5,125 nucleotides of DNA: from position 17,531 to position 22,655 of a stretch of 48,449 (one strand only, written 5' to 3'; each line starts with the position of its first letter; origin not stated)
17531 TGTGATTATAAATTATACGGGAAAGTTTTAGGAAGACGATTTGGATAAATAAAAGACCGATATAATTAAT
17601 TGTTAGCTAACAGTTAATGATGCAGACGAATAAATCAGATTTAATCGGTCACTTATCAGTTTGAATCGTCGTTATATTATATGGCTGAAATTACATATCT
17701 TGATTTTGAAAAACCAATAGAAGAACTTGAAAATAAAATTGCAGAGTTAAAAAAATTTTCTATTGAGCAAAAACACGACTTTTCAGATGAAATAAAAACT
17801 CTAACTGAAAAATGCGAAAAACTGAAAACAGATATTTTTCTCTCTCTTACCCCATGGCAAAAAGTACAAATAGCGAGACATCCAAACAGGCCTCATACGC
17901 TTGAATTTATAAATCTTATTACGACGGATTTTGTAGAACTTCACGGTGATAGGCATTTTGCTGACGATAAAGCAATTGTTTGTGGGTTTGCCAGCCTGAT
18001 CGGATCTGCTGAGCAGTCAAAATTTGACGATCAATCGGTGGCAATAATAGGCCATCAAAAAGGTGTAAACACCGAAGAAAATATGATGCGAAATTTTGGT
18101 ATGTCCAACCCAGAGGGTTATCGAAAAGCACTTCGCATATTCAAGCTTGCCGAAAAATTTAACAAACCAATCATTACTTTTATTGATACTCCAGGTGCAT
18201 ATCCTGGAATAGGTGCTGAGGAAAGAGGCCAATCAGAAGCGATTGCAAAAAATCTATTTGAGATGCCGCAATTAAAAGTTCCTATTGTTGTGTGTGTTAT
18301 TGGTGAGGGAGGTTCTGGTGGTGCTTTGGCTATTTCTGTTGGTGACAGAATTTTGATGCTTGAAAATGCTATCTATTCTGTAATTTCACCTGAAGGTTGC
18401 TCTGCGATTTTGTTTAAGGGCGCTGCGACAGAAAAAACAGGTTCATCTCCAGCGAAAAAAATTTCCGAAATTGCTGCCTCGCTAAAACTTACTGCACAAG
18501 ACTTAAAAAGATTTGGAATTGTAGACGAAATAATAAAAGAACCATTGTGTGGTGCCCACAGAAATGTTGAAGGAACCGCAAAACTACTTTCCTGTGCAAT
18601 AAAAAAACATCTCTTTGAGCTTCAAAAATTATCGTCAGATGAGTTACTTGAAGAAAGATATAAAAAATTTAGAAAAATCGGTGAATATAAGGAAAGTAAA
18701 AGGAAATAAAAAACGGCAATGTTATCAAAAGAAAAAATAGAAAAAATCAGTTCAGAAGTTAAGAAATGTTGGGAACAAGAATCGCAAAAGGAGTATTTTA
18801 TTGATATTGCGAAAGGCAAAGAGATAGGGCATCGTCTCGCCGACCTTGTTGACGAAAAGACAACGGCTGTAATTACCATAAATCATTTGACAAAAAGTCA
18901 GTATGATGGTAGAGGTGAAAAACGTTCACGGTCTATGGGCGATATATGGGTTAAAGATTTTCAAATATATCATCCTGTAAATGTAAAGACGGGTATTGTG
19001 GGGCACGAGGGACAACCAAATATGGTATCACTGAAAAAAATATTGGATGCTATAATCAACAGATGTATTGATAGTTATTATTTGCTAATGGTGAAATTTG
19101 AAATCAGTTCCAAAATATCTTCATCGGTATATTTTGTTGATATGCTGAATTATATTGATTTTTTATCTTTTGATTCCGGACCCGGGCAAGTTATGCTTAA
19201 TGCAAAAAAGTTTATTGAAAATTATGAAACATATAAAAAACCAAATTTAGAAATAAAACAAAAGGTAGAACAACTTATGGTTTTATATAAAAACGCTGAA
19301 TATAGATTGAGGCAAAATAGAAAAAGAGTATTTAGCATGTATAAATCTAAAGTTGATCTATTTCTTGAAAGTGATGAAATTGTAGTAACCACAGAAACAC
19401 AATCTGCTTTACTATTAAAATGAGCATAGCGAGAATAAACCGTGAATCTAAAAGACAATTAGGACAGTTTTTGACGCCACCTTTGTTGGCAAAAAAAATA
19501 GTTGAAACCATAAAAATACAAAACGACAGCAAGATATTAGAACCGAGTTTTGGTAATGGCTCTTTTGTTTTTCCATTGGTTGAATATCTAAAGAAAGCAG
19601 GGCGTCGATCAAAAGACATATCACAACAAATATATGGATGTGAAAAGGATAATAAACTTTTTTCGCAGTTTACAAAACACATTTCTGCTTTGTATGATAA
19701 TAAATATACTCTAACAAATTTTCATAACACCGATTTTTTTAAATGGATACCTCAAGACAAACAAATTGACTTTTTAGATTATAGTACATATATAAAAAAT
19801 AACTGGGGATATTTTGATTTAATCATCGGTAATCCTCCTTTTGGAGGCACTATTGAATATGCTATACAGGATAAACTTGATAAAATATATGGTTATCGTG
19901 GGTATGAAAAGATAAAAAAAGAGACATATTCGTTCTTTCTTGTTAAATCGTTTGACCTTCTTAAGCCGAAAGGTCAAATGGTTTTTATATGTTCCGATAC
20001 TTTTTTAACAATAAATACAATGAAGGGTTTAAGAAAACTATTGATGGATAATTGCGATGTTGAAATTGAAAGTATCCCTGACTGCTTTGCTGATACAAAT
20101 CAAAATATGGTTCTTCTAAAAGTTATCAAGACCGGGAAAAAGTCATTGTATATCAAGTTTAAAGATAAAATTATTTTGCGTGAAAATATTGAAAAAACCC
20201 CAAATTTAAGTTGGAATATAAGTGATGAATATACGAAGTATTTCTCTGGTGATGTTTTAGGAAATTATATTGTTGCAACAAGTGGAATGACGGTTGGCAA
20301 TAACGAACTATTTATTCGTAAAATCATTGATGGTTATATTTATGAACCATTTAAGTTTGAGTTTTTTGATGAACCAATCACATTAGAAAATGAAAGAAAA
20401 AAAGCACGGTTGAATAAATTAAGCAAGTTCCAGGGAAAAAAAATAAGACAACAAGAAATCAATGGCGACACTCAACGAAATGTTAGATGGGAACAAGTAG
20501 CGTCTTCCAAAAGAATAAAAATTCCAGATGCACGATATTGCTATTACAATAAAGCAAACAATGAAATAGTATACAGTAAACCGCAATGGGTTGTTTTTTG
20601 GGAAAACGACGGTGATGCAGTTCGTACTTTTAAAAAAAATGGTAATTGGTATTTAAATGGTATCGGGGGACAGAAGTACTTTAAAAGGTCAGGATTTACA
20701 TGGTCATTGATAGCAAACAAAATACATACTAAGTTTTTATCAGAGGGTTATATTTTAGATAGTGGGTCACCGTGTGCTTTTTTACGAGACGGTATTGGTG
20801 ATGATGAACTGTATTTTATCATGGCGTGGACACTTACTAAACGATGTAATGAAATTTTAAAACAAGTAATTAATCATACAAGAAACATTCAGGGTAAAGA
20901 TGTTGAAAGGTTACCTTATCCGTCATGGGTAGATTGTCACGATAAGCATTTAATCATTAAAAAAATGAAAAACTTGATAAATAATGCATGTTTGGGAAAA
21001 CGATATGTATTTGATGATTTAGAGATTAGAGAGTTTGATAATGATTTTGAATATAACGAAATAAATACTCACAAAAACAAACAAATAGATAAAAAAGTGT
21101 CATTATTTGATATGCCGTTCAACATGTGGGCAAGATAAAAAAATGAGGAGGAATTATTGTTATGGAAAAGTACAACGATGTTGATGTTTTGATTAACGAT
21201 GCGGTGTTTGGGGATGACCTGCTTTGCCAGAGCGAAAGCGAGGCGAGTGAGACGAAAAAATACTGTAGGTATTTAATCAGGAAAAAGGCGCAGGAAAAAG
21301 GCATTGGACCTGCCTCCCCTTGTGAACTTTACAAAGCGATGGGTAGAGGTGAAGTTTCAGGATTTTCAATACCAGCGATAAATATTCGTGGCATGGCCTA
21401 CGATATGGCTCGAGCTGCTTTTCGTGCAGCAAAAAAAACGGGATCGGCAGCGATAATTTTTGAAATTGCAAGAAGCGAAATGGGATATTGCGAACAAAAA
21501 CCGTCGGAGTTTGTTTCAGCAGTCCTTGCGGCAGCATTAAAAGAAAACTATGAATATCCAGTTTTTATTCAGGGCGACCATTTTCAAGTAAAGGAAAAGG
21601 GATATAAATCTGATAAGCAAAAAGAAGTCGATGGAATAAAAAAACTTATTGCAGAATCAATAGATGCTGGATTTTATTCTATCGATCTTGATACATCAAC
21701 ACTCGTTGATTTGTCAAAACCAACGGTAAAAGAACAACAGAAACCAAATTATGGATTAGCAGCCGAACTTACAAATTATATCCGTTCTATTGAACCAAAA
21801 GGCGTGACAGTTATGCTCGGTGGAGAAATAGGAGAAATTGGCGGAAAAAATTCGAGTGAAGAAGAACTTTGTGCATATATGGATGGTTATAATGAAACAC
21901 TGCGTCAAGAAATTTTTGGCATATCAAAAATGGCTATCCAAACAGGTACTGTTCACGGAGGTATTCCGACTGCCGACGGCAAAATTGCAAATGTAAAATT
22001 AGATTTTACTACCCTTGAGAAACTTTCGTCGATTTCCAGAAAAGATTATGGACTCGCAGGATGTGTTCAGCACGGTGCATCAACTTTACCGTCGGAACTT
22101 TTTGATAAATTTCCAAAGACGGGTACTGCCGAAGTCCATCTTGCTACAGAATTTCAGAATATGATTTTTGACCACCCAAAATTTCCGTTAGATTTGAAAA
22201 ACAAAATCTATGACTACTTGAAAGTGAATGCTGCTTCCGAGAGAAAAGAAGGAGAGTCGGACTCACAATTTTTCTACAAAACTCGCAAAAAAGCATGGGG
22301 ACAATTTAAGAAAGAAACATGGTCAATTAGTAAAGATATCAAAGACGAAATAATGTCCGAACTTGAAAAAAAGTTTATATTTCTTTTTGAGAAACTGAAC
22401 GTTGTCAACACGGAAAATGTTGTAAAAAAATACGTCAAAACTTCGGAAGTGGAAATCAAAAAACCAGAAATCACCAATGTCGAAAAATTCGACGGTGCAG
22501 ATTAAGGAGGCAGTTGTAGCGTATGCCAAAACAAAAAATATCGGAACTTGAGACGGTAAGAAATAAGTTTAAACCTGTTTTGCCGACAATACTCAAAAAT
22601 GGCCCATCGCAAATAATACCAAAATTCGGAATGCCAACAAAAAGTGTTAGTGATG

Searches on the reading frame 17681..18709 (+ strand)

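Call 70: search_protein_families(library=pfam, proteins=[window:17681-18709:+], max_evalue=0.00001)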
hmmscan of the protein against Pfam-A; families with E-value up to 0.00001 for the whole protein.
window:17681-18709:+ (342 aa): 2 families
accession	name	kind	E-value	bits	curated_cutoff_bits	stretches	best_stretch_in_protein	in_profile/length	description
PF03255.19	ACCA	-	1.3e-140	468.4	23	1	6-334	1-310/310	Acetyl co-enzyme A carboxylase carboxyltransferase-like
PF01039.27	Carboxyl_trans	-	2e-15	56.8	22.3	1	114-266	290-440/493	Carboxyl transferase domain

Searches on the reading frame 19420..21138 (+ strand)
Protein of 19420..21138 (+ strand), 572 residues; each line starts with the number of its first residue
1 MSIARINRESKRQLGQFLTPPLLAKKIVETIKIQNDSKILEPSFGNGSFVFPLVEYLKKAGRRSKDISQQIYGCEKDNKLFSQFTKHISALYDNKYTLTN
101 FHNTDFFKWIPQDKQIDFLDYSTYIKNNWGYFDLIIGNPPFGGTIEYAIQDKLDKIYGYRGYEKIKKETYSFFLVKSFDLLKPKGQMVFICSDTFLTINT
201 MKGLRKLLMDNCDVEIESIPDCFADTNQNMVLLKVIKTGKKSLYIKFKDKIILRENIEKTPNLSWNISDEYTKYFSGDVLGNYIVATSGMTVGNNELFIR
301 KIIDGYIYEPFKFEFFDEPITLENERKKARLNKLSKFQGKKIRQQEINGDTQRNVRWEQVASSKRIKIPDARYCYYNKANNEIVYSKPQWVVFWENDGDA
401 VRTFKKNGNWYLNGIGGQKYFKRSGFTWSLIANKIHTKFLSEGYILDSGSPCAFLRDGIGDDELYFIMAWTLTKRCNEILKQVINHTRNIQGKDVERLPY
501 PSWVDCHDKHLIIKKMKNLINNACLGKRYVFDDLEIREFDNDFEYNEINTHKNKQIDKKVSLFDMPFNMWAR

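Call 70: search_protein_families(library=pfam, proteins=[window:19420-21138:+], max_evalue=0.00001)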
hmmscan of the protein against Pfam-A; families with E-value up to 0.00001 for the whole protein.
window:19420-21138:+ (572 aa): 2 families
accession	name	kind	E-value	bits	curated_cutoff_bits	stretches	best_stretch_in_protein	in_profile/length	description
PF07669.17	Eco57I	-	2.4e-16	60.8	25.3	1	101-215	39-160/171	Eco57I restriction-modification methylase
PF02384.22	N6_Mtase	-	2.9e-16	60.1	20.4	1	7-227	18-222/311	N-6 DNA Methylase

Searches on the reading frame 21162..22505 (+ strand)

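Call 70: search_protein_families(library=pfam, proteins=[window:21162-22505:+], max_evalue=0.00001)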
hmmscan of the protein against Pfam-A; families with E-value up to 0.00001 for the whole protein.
window:21162-22505:+ (447 aa): 1 family
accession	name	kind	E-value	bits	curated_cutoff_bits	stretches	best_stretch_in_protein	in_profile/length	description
PF01116.26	F_bP_aldolase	-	6.4e-22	78.8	25.5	1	65-339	12-241/277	Fructose-bisphosphate aldolase class-II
